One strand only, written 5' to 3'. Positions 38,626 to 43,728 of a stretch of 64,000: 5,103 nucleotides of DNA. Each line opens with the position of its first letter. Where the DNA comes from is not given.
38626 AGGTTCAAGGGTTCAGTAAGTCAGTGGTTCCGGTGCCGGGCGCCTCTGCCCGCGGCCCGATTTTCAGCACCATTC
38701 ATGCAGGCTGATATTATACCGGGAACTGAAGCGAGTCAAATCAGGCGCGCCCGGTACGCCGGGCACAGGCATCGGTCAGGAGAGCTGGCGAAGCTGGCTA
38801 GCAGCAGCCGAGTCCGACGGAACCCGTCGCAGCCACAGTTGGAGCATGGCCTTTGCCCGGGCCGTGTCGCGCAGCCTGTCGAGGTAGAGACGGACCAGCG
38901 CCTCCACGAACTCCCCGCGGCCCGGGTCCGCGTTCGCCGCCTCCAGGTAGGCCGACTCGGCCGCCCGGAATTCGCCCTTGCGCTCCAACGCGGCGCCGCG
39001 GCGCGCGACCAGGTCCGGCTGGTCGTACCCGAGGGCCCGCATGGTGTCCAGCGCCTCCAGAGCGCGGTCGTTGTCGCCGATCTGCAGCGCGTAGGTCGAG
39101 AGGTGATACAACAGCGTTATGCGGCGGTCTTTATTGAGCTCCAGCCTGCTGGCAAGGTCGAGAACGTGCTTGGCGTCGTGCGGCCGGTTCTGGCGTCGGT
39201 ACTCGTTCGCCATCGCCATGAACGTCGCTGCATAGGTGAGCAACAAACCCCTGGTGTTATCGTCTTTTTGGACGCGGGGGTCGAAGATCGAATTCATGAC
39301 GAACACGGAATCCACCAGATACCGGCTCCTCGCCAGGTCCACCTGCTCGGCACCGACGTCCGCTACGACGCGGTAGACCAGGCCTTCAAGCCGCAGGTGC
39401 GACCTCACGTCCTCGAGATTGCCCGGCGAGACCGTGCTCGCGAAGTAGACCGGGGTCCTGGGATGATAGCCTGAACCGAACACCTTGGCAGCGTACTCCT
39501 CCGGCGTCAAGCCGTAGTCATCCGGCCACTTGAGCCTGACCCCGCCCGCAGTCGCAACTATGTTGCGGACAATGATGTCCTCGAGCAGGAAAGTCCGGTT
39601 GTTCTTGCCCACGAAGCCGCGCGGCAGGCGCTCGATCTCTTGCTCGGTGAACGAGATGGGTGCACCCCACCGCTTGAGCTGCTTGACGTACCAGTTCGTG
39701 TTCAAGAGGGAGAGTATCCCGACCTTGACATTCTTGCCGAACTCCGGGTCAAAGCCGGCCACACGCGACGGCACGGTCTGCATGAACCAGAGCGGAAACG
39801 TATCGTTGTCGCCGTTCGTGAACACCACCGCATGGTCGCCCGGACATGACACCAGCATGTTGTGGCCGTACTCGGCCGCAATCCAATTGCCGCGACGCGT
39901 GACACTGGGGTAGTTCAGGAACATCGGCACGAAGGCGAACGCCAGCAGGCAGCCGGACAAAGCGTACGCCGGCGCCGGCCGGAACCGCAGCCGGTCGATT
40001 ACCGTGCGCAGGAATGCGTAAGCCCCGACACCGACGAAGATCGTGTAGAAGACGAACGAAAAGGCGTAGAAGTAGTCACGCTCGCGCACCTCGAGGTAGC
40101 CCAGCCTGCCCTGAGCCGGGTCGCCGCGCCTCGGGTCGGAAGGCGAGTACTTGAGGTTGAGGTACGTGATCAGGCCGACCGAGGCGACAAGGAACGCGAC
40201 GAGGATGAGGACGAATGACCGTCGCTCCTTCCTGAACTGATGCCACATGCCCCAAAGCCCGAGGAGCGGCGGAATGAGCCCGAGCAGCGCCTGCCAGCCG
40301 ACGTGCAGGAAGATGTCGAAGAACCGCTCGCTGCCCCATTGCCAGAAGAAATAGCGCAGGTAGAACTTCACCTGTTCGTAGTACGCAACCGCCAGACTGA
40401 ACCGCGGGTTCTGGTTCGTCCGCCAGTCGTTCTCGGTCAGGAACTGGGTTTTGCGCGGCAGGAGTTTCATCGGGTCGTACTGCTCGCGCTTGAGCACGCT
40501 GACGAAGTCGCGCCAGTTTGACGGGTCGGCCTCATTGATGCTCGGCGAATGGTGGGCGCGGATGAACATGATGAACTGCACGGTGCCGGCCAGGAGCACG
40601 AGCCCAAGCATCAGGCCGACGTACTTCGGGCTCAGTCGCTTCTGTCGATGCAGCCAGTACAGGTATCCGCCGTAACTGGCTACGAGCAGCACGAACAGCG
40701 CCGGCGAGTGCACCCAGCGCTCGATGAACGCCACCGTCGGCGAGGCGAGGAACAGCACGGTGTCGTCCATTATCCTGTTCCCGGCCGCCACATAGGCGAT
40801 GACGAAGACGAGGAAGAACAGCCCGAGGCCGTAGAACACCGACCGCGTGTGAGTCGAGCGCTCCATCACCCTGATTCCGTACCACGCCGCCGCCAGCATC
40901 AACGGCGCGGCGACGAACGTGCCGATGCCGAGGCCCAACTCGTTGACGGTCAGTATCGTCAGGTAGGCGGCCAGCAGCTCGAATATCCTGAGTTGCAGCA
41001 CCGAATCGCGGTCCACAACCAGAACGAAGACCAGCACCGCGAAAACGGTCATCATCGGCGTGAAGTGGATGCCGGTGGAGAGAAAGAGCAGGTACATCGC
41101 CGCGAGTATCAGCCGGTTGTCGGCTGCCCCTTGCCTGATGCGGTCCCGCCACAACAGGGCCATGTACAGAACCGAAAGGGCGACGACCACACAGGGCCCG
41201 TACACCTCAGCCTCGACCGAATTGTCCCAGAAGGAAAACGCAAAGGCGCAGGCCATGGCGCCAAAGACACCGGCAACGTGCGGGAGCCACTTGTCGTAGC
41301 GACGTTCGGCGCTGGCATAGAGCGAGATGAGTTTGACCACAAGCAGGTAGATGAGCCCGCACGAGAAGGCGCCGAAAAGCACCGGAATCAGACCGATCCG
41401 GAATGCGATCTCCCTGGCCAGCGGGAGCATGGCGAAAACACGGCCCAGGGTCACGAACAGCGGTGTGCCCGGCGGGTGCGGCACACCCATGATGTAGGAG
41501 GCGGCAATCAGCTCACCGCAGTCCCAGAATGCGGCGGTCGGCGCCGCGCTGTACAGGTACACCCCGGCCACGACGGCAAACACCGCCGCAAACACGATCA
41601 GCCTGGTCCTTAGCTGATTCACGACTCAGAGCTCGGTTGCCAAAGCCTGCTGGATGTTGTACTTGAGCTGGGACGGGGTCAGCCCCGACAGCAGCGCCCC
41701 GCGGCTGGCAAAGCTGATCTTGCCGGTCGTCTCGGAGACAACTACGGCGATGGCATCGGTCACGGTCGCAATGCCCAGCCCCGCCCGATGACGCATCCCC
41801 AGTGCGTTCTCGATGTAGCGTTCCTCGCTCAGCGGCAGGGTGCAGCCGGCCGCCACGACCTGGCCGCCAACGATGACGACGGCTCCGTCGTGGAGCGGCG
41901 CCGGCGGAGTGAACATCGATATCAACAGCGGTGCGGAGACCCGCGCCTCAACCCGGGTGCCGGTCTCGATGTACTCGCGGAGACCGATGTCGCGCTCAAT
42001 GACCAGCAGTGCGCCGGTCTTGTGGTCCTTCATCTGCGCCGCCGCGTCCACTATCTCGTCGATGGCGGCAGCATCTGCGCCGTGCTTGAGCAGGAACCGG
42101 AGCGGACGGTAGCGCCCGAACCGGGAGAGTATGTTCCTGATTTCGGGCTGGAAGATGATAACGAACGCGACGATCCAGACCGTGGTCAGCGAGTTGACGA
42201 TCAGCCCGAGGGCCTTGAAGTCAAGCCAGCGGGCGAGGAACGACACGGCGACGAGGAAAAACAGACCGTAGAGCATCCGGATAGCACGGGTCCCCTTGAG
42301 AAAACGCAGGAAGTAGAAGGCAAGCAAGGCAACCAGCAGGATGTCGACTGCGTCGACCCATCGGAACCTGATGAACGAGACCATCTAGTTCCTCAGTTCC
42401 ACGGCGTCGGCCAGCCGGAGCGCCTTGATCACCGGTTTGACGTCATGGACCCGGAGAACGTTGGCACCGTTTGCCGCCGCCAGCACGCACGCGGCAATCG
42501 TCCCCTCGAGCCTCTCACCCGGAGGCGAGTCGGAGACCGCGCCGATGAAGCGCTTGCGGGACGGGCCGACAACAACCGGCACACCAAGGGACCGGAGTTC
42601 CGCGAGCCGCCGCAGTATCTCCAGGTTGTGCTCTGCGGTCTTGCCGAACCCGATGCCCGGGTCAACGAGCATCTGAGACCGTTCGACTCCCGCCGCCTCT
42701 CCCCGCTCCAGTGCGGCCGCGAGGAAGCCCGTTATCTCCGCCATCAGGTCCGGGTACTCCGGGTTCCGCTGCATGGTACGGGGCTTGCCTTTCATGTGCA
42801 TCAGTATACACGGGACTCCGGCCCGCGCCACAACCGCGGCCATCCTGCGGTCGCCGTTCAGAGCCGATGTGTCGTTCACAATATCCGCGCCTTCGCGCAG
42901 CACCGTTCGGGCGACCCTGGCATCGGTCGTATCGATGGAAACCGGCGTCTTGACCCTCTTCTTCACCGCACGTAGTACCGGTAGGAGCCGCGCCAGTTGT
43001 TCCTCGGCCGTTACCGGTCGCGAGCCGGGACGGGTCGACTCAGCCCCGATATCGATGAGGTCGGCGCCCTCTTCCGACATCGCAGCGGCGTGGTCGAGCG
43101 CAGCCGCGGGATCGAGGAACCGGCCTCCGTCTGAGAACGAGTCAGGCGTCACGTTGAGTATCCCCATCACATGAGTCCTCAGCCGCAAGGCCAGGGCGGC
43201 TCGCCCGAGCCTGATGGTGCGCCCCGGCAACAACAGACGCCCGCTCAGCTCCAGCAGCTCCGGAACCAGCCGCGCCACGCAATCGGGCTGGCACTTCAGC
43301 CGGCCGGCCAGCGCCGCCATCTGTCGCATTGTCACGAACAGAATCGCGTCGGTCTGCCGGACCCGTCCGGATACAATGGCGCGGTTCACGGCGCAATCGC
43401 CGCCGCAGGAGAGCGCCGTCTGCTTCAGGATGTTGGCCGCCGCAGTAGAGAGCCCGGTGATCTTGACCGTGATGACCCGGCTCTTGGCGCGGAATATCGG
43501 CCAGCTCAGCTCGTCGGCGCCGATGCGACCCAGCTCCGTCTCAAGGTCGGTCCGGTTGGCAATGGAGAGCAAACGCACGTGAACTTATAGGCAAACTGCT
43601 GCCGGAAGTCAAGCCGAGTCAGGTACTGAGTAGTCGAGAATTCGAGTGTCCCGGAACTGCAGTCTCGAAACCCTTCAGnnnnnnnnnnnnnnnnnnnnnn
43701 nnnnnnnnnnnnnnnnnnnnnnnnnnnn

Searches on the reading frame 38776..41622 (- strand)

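Call 23: search_protein_families(library=pfam, proteins=[window:38776-41622:-], max_evalue=0.01)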
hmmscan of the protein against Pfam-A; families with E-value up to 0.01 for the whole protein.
window:38776-41622:- (948 aa): 5 families
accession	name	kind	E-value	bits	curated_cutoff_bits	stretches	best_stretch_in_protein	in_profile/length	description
PF11028.14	TMEM260-like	-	5e-39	134.4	24.2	1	34-203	1-173/179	Protein O-mannosyl-transferase TMEM260-like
PF13428.12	TPR_14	-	8.1e-05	23.4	23.5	0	869-912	1-44/44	Tetratricopeptide repeat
PF09976.15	TPR_21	-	0.0027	17.9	25.5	1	802-917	80-191/193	Tetratricopeptide repeat-like domain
PF07719.23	TPR_2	-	0.0031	18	27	0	874-901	6-33/34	Tetratricopeptide repeat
PF13432.12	TPR_16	-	0.0073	17.2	32.7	1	842-901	4-63/65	Tetratricopeptide repeat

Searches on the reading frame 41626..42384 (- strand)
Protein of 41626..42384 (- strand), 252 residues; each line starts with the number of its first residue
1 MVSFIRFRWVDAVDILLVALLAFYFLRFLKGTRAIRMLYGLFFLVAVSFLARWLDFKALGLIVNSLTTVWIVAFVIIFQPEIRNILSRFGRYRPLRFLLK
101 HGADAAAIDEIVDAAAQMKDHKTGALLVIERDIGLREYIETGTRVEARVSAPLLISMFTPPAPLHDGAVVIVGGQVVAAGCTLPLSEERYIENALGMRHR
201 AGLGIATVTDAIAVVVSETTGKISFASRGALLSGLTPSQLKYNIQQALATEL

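Call 23: search_protein_families(library=pfam, proteins=[window:41626-42384:-], max_evalue=0.01)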
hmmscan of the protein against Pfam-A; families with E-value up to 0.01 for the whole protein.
window:41626-42384:- (252 aa): 2 families
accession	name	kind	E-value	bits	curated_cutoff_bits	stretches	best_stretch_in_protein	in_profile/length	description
PF02457.21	DAC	-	6.2e-39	132.7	27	1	113-230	2-118/119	DisA bacterial checkpoint controller nucleotide-binding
PF19293.4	CdaA_N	-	5.2e-13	49.4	23.8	1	4-82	2-81/81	CdaA N-terminal transmembrane domain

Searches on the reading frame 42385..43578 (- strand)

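Call 23: search_protein_families(library=pfam, proteins=[window:42385-43578:-], max_evalue=0.01)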
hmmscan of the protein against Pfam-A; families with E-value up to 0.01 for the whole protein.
window:42385-43578:- (397 aa): 1 family
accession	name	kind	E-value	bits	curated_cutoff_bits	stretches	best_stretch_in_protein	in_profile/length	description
PF00809.28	Pterin_bind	-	6.3e-86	288.4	25.5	1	138-378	1-244/244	Pterin binding enzyme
